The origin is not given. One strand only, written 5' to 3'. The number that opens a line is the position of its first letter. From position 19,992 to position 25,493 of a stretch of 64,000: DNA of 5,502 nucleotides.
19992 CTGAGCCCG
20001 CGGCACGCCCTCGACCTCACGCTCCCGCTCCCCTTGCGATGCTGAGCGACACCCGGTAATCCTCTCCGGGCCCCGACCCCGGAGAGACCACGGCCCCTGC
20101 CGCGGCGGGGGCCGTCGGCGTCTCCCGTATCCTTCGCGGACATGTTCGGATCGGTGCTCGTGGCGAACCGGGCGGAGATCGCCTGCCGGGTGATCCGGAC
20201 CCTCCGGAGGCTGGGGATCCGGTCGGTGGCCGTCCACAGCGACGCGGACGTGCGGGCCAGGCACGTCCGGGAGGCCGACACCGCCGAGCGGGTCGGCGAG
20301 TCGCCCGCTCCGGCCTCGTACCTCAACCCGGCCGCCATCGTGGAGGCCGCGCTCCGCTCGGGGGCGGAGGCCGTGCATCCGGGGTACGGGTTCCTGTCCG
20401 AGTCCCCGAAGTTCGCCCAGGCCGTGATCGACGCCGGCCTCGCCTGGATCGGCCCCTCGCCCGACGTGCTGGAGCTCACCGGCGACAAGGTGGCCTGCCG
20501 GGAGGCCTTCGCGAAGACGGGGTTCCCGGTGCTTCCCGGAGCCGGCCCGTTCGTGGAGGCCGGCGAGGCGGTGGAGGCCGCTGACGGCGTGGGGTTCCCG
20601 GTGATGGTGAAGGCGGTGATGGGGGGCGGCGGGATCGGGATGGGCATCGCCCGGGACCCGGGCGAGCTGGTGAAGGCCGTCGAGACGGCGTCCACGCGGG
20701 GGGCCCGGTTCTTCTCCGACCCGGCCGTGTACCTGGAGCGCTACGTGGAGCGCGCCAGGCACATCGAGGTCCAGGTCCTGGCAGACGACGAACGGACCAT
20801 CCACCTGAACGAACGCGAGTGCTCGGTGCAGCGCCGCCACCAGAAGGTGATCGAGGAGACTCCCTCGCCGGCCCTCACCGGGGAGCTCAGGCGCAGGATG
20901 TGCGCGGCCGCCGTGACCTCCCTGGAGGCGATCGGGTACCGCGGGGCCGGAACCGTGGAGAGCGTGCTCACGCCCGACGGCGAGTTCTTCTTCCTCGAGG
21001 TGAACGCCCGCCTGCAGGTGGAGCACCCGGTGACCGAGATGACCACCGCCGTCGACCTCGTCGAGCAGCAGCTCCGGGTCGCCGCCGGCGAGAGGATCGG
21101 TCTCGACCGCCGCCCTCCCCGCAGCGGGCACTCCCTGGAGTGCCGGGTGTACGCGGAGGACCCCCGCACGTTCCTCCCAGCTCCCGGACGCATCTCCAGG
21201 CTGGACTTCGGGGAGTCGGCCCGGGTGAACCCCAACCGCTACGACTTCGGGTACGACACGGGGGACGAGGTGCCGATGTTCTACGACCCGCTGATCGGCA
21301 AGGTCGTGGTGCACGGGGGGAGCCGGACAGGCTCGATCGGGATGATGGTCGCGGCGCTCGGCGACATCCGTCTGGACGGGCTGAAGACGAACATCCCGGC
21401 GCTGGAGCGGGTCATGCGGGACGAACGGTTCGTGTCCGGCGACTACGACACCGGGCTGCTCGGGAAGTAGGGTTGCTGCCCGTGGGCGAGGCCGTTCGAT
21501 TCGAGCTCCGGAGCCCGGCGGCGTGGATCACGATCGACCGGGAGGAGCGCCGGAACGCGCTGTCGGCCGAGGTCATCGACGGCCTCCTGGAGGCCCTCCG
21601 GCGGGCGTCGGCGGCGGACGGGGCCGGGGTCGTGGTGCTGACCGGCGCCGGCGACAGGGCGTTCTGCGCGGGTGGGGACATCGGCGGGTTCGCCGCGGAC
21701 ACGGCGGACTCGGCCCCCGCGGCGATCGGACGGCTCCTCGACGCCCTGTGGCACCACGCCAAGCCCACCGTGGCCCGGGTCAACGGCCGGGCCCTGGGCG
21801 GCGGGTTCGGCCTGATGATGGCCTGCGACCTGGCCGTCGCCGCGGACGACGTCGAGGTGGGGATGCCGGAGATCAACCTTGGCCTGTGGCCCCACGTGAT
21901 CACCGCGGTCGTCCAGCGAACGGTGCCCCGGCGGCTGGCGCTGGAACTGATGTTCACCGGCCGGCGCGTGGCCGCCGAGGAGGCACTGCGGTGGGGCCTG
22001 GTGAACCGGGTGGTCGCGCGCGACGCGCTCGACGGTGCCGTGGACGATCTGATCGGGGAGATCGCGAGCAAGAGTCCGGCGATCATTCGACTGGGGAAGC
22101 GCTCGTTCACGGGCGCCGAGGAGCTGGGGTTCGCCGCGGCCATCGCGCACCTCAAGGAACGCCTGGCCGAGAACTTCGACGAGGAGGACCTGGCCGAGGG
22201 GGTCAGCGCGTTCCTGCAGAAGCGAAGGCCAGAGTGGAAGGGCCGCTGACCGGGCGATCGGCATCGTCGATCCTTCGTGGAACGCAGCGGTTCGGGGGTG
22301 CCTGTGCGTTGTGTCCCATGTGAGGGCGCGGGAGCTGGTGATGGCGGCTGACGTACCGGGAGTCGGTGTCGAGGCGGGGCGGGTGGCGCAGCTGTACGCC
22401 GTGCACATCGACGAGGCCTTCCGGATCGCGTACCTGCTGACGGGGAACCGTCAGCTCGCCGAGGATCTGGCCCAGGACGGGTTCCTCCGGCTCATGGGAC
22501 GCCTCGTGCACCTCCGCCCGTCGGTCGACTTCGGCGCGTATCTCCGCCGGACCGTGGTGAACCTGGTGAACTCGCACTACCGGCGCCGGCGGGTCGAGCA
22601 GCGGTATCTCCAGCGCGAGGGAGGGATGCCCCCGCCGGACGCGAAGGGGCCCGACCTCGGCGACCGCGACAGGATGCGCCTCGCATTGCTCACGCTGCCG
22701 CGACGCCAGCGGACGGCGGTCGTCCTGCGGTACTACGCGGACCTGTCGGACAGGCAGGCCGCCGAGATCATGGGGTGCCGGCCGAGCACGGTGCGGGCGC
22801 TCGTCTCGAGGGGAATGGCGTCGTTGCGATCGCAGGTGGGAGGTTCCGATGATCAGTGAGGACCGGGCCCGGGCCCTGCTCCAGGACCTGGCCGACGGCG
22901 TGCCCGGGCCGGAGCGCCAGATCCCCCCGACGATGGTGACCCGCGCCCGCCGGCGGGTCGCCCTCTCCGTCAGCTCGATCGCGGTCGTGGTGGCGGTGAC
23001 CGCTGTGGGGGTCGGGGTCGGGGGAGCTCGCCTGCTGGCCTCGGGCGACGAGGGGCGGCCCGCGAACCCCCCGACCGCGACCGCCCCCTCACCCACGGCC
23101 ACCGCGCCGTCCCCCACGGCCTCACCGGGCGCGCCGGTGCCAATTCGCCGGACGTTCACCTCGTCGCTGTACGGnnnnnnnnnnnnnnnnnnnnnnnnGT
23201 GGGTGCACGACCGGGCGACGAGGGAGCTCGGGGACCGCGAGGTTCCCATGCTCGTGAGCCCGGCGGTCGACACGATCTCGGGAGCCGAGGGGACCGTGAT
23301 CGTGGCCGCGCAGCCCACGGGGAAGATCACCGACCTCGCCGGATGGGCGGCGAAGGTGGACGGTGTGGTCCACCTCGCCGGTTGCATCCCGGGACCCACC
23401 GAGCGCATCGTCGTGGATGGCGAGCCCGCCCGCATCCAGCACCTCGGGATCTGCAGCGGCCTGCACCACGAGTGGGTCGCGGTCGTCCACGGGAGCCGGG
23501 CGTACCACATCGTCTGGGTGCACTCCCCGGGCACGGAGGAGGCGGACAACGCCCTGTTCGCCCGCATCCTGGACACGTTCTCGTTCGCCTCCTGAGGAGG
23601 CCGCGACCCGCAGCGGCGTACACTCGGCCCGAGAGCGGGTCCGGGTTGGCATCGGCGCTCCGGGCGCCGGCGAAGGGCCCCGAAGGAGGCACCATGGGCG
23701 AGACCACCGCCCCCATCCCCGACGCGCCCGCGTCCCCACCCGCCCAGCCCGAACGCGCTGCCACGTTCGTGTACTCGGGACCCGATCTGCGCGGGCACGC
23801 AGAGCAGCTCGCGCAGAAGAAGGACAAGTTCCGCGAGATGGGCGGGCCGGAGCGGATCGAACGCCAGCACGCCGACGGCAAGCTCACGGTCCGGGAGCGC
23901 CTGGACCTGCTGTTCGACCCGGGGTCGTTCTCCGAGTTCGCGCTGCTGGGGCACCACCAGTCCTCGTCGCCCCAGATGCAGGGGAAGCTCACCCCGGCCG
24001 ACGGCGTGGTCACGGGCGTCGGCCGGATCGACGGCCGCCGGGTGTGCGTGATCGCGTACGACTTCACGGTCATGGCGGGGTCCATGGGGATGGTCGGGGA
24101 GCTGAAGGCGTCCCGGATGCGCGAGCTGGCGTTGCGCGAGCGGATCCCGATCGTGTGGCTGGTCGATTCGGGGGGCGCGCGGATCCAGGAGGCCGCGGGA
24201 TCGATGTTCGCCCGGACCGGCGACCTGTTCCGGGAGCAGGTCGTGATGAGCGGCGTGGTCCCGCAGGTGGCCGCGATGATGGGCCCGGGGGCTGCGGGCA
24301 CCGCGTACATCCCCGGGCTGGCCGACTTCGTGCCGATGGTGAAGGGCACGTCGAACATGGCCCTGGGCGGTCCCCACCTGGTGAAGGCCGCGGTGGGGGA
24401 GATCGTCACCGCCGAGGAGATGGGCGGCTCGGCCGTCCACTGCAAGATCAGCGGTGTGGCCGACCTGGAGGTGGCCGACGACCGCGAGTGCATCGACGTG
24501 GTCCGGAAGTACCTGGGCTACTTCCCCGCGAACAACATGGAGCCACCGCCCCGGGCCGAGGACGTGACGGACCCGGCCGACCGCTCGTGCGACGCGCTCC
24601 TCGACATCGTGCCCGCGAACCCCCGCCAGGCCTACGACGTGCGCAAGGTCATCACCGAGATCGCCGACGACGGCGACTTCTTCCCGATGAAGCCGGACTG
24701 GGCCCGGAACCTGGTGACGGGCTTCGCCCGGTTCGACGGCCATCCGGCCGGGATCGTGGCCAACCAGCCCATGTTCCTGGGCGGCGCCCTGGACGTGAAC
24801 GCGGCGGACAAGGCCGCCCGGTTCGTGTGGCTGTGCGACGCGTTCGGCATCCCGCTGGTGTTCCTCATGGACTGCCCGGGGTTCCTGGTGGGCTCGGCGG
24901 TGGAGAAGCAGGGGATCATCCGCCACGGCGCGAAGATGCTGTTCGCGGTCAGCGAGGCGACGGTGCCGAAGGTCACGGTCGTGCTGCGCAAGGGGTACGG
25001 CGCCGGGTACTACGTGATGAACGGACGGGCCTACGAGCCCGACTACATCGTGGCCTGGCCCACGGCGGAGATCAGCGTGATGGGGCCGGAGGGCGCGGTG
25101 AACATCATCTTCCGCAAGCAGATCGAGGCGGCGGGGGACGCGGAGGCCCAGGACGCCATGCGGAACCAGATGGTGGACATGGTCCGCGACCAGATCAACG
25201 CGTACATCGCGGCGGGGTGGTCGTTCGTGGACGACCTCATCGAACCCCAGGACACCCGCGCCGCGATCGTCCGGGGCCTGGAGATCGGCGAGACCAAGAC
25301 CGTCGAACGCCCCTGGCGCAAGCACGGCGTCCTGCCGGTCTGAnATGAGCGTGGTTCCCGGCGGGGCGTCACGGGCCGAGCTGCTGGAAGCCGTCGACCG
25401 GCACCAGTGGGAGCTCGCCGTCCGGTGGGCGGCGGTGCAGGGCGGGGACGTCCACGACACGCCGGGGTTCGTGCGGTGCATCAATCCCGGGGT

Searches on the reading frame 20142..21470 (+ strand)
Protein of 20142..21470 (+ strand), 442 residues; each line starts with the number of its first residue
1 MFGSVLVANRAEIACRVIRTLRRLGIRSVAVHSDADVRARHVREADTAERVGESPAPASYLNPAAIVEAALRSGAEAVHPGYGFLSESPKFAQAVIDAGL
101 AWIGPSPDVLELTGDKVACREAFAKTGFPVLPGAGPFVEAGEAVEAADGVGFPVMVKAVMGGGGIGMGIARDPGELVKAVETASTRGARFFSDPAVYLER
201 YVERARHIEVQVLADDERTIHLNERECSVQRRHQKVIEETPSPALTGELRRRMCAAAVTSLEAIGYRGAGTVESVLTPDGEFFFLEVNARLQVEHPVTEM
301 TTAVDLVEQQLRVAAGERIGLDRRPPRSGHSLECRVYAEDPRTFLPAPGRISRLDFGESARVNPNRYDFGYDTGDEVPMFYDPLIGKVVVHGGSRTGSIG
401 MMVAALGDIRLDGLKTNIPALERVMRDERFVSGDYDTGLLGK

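Call 49: search_protein_families(library=pfam, proteins=[window:20142-21470:+], max_evalue=0.00001)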
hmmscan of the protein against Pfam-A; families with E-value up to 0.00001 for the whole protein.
window:20142-21470:+ (442 aa): 4 families
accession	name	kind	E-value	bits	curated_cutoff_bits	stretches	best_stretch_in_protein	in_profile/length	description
PF02786.22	CPSase_L_D2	-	3e-63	213.6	19.8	1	115-319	1-208/211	Carbamoyl-phosphate synthase L chain, ATP binding domain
PF00289.28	Biotin_carb_N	-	5.1e-41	140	25.5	1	1-110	1-110/110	Biotin carboxylase, N-terminal domain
PF02785.25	Biotin_carb_C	-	1.1e-27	96.7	32.4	1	333-440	1-106/108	Biotin carboxylase C-terminal domain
PF07478.18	Dala_Dala_lig_C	-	4.5e-10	39.8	24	1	147-289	32-174/204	D-ala D-ala ligase C-terminus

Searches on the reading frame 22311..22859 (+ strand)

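Call 49: search_protein_families(library=pfam, proteins=[window:22311-22859:+], max_evalue=0.00001)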
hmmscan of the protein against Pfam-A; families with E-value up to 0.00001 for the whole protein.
window:22311-22859:+ (182 aa): 3 families
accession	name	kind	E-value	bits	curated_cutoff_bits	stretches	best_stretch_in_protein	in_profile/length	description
PF08281.18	Sigma70_r4_2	-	1.7e-13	50.4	25.7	1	120-172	2-54/54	Sigma-70, region 4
PF04542.20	Sigma70_r2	-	3e-13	49.8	24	1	28-94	1-69/71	Sigma-70 region 2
PF04545.22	Sigma70_r4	-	2.1e-09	37.2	24.1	1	125-173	1-49/50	Sigma-70, region 4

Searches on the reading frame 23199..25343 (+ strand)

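Call 49: search_protein_families(library=pfam, proteins=[window:23199-25343:+], max_evalue=0.00001)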
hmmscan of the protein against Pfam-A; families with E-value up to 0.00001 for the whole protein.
window:23199-25343:+ (714 aa): 2 families
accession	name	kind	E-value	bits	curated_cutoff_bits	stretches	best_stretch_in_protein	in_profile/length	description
PF01039.27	Carboxyl_trans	-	3.2e-166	554.2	22.3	1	222-712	1-493/493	Carboxyl transferase domain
PF03255.19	ACCA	-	3.6e-12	46.5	23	1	538-651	135-244/310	Acetyl co-enzyme A carboxylase carboxyltransferase-like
